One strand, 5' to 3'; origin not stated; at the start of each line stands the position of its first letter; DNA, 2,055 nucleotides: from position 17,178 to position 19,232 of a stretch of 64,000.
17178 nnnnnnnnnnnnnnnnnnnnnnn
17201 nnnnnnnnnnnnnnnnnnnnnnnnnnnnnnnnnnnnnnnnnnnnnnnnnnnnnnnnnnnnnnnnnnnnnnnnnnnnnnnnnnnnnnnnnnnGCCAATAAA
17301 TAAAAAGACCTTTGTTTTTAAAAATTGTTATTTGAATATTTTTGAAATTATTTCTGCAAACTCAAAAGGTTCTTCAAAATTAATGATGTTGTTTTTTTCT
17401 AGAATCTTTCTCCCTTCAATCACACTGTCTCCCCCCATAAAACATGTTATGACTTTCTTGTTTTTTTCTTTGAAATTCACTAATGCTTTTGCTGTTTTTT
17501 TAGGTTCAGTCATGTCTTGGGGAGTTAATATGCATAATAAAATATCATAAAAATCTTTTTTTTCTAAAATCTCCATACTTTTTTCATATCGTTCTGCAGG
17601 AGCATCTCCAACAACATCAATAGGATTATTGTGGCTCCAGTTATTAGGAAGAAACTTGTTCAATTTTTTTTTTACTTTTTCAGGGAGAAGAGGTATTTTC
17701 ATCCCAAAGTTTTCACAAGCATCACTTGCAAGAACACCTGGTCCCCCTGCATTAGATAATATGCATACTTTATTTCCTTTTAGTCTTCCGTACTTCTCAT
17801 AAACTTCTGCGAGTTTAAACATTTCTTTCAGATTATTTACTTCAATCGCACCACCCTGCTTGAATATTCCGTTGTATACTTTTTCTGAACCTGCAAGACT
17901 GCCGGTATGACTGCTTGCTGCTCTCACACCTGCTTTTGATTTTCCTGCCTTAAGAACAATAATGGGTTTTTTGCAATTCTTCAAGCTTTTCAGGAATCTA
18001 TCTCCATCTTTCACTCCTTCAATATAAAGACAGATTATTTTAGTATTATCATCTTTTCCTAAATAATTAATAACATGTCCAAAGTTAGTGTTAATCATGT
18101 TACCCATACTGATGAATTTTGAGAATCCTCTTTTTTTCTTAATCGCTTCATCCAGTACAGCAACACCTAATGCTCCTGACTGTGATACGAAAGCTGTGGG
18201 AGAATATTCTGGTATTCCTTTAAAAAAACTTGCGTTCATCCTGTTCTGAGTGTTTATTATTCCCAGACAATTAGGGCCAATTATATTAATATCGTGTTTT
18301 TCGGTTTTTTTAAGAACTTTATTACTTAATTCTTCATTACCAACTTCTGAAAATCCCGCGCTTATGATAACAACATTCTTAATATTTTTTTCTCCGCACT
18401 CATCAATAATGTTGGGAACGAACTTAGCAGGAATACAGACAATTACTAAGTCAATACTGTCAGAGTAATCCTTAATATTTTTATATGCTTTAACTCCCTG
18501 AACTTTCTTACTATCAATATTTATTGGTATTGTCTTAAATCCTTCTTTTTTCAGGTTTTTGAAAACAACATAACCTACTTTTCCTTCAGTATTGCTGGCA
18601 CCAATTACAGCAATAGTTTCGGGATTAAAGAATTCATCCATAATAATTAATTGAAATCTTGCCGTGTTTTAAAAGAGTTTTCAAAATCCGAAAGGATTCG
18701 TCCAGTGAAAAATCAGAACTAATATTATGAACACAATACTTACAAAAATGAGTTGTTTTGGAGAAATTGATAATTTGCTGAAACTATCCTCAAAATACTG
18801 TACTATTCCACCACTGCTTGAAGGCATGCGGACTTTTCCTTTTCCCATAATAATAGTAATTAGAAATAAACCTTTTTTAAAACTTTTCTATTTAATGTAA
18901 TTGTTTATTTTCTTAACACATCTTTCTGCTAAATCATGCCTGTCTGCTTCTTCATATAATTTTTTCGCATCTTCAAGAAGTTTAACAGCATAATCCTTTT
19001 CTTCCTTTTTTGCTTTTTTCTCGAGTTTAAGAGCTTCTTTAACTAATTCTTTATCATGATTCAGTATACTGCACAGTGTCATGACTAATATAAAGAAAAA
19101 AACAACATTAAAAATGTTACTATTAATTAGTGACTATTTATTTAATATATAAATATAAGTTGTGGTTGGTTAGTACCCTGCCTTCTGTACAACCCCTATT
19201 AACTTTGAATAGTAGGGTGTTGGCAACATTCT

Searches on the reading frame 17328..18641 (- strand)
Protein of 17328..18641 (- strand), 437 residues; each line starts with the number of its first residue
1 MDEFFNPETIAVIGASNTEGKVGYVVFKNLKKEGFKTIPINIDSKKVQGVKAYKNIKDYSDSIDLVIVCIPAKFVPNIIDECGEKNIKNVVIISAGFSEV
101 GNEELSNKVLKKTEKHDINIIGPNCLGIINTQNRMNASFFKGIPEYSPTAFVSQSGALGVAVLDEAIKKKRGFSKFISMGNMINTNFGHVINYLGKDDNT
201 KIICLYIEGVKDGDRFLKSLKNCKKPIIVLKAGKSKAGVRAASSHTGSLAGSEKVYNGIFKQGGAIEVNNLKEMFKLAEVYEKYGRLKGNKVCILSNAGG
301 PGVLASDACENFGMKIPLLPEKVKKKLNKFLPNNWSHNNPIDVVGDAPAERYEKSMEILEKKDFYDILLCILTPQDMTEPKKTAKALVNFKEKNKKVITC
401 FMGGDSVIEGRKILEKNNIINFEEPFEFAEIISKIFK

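Call 35: search_protein_families(library=pfam, proteins=[window:17328-18641:-], max_evalue=0.01)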
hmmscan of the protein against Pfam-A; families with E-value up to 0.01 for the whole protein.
window:17328-18641:- (437 aa): 6 families
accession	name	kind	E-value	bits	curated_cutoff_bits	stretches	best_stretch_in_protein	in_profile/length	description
PF13607.11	Succ_CoA_lig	-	3.8e-48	163.2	27.4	1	149-280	4-137/138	Succinyl-CoA ligase like flavodoxin domain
PF13380.12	CoA_binding_2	-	7.6e-29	101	22.8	1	9-130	2-115/116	CoA binding domain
PF02629.25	CoA_binding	-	1.9e-15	57.8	22.3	1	7-96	3-97/97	CoA binding domain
PF19045.5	Ligase_CoA_2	-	2.7e-09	37.7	23.7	1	292-369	1-79/162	Ligase-CoA domain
PF01210.29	NAD_Gly3P_dh_N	-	0.0043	17.5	23.1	1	48-124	55-135/158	NAD-dependent glycerol-3-phosphate dehydrogenase N-terminus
PF02153.23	PDH_N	-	0.0043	17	26.5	0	28-92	3-74/154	Prephenate dehydrogenase, nucleotide-binding domain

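Call 37: find_encoding_contigs(protein=window:17328-18641:-, flank=3000, max_places=6)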
Protein window:17328-18641:- (437 aa): no gene with exactly this product is on record in the collection.

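Call 51: find_homologous_proteins(query=window:17328-18641:-, max_evalue=1e-30)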
Query window:17328-18641:- (437 aa): 7982 proteins with E <= 1e-30 among 8000 candidates; the best 120 are listed.
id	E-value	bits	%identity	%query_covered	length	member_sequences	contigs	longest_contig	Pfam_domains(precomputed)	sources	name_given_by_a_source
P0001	1.2e-285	965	100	100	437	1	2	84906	PF02629.26,PF13607.12,PF13380.13,PF19045.5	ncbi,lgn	-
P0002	2.0e-182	625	70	87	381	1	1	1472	PF02629.26,PF13607.12,PF13380.13,PF19045.5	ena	-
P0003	5.0e-172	591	60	100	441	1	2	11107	PF02629.26,PF13607.12,PF13380.13,PF19045.5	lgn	-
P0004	2.6e-170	585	61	99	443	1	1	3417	PF02629.26,PF13607.12,PF13380.13,PF19045.5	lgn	-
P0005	1.2e-167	576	58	100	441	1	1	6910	PF02629.26,PF13607.12,PF13380.13,PF19045.5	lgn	-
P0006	6.6e-167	574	57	100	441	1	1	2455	PF02629.26,PF13607.12,PF13380.13,PF19045.5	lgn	-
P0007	9.7e-167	573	57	100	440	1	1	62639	PF02629.26,PF13607.12,PF13380.13,PF19045.5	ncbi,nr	ncbi:Acetate--CoA ligase [ADP-forming] II subunit alpha [Candidatus Tiddalikarchaeum anstoanum]|nr:A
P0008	5.2e-164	564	57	100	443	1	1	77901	PF02629.26,PF13607.12,PF13380.13,PF19045.5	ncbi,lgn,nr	ncbi:MAG: CoA-binding protein [Nanoarchaeota archaeon]|nr:CoA-binding protein [Nanoarchaeota archaeo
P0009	4.9e-152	525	54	99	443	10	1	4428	PF02629.26,PF13607.12,PF13380.13,PF19045.5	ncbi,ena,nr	ncbi:hypothetical protein COZ55_01905 [archaeon CG_4_8_14_3_um_filter_38_5]|nr:MAG: hypothetical pro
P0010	1.8e-149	516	53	100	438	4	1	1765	PF02629.26,PF13607.12,PF13380.13,PF19045.5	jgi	-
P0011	2.0e-148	513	55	100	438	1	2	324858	PF02629.26,PF13607.12,PF13380.13,PF19045.5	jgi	jgi:acetate---CoA ligase (ADP-forming)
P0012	1.1e-147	511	54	99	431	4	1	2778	PF02629.26,PF13607.12,PF13380.13,PF19045.5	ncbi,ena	-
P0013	2.4e-147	510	51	100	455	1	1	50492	PF02629.26,PF13607.12,PF13380.13,PF19045.5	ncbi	-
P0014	2.6e-147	509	54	100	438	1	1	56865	PF02629.26,PF13607.12,PF13380.13,PF19045.5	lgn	-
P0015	5.0e-147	508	54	100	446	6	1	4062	PF02629.26,PF13607.12,PF13380.13,PF19045.5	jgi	-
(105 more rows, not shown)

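Call 52: find_encoding_contigs(protein=P0001, flank=3000, max_places=4)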
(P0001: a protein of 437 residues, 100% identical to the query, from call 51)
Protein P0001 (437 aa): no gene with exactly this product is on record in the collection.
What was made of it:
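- Tried and rejected: Exact look-ups of the ACD-alpha protein and of the identical P0001 found nothing on record (calls 37, 52).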

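Call 53: list_cluster_members(proteins=[P0001, P0003, P0008])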
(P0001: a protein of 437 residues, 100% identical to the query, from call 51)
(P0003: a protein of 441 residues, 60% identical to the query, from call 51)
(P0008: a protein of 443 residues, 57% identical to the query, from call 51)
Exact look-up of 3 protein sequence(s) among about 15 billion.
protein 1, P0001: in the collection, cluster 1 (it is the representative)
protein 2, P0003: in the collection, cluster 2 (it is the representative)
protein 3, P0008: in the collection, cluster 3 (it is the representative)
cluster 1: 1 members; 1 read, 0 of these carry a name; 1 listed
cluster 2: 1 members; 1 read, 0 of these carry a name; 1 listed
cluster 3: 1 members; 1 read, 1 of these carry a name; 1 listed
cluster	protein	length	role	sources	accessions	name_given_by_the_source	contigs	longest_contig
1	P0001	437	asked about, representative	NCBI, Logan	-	-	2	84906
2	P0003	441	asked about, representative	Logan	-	-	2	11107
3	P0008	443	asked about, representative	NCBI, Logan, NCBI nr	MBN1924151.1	MAG: CoA-binding protein [Nanoarchaeota archaeon] | CoA-binding protein [Nanoarchaeota archaeon]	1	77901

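Call 54: find_encoding_contigs(protein=P0003, flank=10000, max_places=3)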
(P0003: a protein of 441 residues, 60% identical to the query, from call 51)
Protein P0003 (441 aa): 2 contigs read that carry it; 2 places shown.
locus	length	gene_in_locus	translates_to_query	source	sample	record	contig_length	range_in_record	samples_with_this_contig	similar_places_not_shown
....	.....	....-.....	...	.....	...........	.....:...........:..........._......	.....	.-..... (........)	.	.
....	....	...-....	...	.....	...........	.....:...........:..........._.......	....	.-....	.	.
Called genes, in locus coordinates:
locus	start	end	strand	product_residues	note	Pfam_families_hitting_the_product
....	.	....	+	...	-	?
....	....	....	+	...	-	-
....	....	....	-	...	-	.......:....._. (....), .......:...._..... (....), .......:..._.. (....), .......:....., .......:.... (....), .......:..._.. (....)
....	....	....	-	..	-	-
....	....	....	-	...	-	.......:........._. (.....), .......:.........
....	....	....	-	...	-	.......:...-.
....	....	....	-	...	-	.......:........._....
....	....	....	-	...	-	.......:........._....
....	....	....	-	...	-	-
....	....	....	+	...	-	-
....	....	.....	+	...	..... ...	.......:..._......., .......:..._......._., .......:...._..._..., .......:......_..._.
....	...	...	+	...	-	-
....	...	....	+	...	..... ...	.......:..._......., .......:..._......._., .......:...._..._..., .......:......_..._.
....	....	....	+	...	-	-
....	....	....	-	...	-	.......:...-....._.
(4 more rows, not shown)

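Call 55: find_encoding_contigs(protein=P0007, flank=10000, max_places=2)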
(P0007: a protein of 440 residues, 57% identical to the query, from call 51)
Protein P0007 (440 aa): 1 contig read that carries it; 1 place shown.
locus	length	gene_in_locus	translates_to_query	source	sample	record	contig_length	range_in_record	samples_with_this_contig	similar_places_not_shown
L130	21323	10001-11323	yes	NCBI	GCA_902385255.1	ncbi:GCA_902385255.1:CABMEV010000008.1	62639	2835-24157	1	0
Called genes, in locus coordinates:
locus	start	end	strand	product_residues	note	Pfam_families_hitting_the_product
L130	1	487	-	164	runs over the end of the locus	PF00071:Ras, PF08477:Roc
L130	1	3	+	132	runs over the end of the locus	-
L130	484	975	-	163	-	PF08477:Roc (faint), PF00071:Ras (faint)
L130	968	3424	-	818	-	-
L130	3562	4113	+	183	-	PF04011:LemA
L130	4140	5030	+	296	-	PF01435:Peptidase_M48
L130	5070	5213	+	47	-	-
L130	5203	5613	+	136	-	-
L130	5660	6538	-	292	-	-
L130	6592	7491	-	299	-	PF13793:Pribosyltran_N, PF00156:Pribosyltran (weak)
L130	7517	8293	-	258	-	PF00849:PseudoU_synth_2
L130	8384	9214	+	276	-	PF05822:UMPH-1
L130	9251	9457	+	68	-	-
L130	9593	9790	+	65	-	-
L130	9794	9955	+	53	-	PF03911:Sec61_beta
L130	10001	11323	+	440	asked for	PF02629:CoA_binding, PF13380:CoA_binding_2, PF13607:Succ_CoA_lig, PF19045:Ligase_CoA_2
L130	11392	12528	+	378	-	-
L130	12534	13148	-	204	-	PF13549:ATP-grasp_5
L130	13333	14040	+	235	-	PF25084:LbH_EIF2B, PF25087:GMPPB_C (weak), PF00132:Hexapep, PF14602:Hexapep_2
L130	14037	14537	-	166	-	-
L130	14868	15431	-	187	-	-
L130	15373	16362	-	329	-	PF12689:Acid_PPase (faint), PF00702:Hydrolase (weak), PF13419:HAD_2 (weak)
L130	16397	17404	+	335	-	PF01757:Acyl_transf_3 (weak)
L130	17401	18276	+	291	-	PF02585:PIG-L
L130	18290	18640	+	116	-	-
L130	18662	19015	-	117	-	-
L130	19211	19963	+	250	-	PF01135:PCMT, PF13489:Methyltransf_23, PF01209:Ubie_methyltran, PF06325:PrmA, PF13847:Methyltransf_31, PF08241:Methyltransf_11, PF08242:Methyltransf_12, PF13649:Methyltransf_25, +4 more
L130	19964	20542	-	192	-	-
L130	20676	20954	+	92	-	PF03551:PadR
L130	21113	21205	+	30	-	-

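Call 56: find_encoding_contigs(protein=P0008, flank=10000, max_places=2)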
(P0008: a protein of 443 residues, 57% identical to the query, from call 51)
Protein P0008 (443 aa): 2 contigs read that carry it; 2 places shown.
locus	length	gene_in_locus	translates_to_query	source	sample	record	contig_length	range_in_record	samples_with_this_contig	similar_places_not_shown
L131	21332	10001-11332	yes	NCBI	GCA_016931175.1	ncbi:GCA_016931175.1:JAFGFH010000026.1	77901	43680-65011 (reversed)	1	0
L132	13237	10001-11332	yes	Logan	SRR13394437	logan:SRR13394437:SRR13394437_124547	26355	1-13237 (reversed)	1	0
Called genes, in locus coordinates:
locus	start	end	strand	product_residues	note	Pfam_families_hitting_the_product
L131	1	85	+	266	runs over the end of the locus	-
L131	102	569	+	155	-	-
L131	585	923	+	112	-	-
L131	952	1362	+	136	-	-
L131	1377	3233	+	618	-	-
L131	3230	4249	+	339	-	-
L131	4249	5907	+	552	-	-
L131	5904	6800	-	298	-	PF02881:SRP54_N (weak), PF06414:Zeta_toxin (weak), PF00448:SRP54, PF02492:cobW, PF13207:AAA_17 (faint)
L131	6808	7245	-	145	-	PF01920:Prefoldin_2 (faint), PF02996:Prefoldin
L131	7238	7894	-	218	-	PF01912:eIF-6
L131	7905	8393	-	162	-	PF01198:Ribosomal_L31e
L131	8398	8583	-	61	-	-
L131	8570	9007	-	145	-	PF01090:Ribosomal_S19e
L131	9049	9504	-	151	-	-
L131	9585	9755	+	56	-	-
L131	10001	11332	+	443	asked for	PF02629:CoA_binding, PF13380:CoA_binding_2, PF13607:Succ_CoA_lig, PF19045:Ligase_CoA_2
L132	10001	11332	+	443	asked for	PF02629:CoA_binding, PF13380:CoA_binding_2, PF13607:Succ_CoA_lig, PF19045:Ligase_CoA_2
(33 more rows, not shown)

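Call 68: find_encoding_contigs(protein=P0005, flank=10000, max_places=2)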
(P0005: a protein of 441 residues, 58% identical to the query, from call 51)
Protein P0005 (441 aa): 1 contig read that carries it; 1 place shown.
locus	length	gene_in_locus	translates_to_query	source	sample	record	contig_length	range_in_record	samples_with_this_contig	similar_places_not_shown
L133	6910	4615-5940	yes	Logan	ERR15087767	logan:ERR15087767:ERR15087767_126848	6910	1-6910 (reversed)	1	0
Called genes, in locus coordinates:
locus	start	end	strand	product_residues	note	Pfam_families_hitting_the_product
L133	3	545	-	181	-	?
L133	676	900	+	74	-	-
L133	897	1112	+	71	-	PF13412:HTH_24 (weak)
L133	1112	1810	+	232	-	-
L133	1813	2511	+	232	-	-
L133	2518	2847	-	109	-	PF25212:HVO_A0114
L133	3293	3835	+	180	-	-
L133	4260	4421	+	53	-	-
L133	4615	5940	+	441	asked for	PF02629:CoA_binding, PF13380:CoA_binding_2, PF19045:Ligase_CoA_2 (faint), PF13607:Succ_CoA_lig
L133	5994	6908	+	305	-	?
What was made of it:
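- L133 was not scanned with Rfam, but its called genes around the RPR are all protein-coding (calls 55, 68).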

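Call 69: find_encoding_contigs(protein=P0004, flank=10000, max_places=2)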
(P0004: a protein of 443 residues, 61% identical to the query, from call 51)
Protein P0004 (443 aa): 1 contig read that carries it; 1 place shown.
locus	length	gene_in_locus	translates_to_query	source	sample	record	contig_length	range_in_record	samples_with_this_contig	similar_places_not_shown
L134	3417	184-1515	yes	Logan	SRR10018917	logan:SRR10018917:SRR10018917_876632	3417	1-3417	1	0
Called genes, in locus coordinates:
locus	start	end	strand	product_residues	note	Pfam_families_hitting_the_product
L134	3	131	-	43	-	?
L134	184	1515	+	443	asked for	PF02629:CoA_binding, PF13380:CoA_binding_2, PF13607:Succ_CoA_lig, PF19045:Ligase_CoA_2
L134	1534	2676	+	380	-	-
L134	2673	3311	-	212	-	PF13549:ATP-grasp_5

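Call 70: find_encoding_contigs(protein=P0011, flank=10000, max_places=2)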
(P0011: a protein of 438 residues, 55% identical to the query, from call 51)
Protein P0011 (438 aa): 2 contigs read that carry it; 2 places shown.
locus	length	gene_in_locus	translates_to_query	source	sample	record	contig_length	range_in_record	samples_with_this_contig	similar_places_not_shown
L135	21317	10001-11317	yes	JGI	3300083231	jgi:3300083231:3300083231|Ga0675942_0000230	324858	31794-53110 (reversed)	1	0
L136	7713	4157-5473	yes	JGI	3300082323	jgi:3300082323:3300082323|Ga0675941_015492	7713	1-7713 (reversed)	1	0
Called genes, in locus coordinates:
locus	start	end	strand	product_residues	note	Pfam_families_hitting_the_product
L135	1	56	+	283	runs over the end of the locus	-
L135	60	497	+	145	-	-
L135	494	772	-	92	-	-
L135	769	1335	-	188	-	PF04919:DUF655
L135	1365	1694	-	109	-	PF03874:RNA_pol_Rpb4 (weak)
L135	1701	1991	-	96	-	PF01157:Ribosomal_L21e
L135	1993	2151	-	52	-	-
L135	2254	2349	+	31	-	-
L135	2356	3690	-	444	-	PF02881:SRP54_N, PF00448:SRP54, PF01656:CbiA, PF02978:SRP_SPB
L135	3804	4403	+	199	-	-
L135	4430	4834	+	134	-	-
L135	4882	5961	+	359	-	-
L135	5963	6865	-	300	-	PF13207:AAA_17 (faint), PF06414:Zeta_toxin (weak), PF13604:AAA_30 (faint), PF00448:SRP54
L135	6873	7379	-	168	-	PF02996:Prefoldin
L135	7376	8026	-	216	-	PF01912:eIF-6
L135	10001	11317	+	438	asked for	PF02629:CoA_binding, PF13380:CoA_binding_2, PF13607:Succ_CoA_lig, PF19045:Ligase_CoA_2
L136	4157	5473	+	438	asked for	PF02629:CoA_binding, PF13380:CoA_binding_2, PF13607:Succ_CoA_lig, PF19045:Ligase_CoA_2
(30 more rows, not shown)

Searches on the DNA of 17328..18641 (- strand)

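Call 65: search_rna_families(sources=[L130, L125, L054, L102, L121, L126, L123, L124, L127, L122], threshold=evalue, max_evalue=0.001)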
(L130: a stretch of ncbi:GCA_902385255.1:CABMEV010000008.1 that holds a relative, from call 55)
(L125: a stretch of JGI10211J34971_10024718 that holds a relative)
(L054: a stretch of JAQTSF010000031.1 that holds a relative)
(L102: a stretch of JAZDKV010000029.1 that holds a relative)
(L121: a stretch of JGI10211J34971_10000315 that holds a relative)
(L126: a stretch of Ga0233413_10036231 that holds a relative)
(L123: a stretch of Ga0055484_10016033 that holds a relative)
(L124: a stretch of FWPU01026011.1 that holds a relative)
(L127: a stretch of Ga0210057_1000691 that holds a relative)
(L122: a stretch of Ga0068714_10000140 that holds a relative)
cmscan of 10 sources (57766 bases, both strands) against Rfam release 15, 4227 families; matches with E-value up to 0.001: 14.
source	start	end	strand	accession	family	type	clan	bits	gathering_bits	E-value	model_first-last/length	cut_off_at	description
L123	641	895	-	RF00373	RNaseP_arch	Gene; ribozyme;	CL00002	109.5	84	9.1e-30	1-288/288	no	Archaeal RNase P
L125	3256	3504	-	RF00373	RNaseP_arch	Gene; ribozyme;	CL00002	96.7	84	9.3e-26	1-288/288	no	Archaeal RNase P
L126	1427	1682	-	RF00373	RNaseP_arch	Gene; ribozyme;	CL00002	89.6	84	1.6e-23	1-288/288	no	Archaeal RNase P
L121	2857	3116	-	RF00373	RNaseP_arch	Gene; ribozyme;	CL00002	89.1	84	2.2e-23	1-288/288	no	Archaeal RNase P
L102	1888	2125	-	RF00373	RNaseP_arch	Gene; ribozyme;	CL00002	89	84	2.3e-23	1-288/288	no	Archaeal RNase P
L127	407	656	-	RF00373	RNaseP_arch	Gene; ribozyme;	CL00002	84.8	84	5.1e-22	1-288/288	no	Archaeal RNase P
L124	3761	4026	-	RF00373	RNaseP_arch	Gene; ribozyme;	CL00002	76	84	2.8e-19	1-288/288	no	Archaeal RNase P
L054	1208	1469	+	RF00373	RNaseP_arch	Gene; ribozyme;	CL00002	72.6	84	3.4e-18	1-288/288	no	Archaeal RNase P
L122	172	471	-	RF00373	RNaseP_arch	Gene; ribozyme;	CL00002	68.5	84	6.2e-17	1-288/288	no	Archaeal RNase P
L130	13247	13321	+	RF00005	tRNA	Gene; tRNA;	CL00001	65.4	29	5.3e-12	1-71/71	no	tRNA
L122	518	590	+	RF00005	tRNA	Gene; tRNA;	CL00001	64.5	29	9.4e-12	1-71/71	no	tRNA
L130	19088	19161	+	RF00005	tRNA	Gene; tRNA;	CL00001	60.8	29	9.7e-11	1-71/71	no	tRNA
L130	14640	14781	+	RF00005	tRNA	Gene; tRNA;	CL00001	46.1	29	1.1e-06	1-71/71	no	tRNA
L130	9256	9554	+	RF00373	RNaseP_arch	Gene; ribozyme;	CL00002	45.6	84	9.5e-10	1-288/288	no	Archaeal RNase P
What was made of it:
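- Closest known: Archaeal RNase P RNA, Rfam RF00373. Different: It scores only 85.8 bits, and close relatives fall below the threshold (L130 45.6, L054 72.6, L122 68.5, L124 76 bits; call 65).
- Rfam found no LSU rRNA on L130 (call 65).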

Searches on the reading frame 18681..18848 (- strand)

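Call 35: search_protein_families(library=pfam, proteins=[window:18681-18848:-], max_evalue=0.01)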
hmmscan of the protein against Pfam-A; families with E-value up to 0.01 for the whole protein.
window:18681-18848:- (55 aa): 1 family
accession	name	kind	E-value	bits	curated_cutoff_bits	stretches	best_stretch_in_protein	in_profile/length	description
PF03911.21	Sec61_beta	-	2.5e-11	43.9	27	1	11-48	1-38/41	Sec61beta family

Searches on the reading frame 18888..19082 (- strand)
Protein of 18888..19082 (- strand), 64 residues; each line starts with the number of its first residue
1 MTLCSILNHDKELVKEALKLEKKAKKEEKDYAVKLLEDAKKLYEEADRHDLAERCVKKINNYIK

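Call 35: search_protein_families(library=pfam, proteins=[window:18888-19082:-], max_evalue=0.01)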
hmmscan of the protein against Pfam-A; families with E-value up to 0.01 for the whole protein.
window:18888-19082:- (64 aa): 0 families

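Call 67: find_homologous_proteins(query=window:18888-19082:-, max_evalue=0.001)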
Query window:18888-19082:- (64 aa): 1 proteins with E <= 0.001 among 7 candidates.
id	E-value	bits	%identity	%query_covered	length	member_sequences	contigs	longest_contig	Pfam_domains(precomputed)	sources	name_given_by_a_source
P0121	3.0e-31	123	100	100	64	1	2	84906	-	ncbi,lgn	-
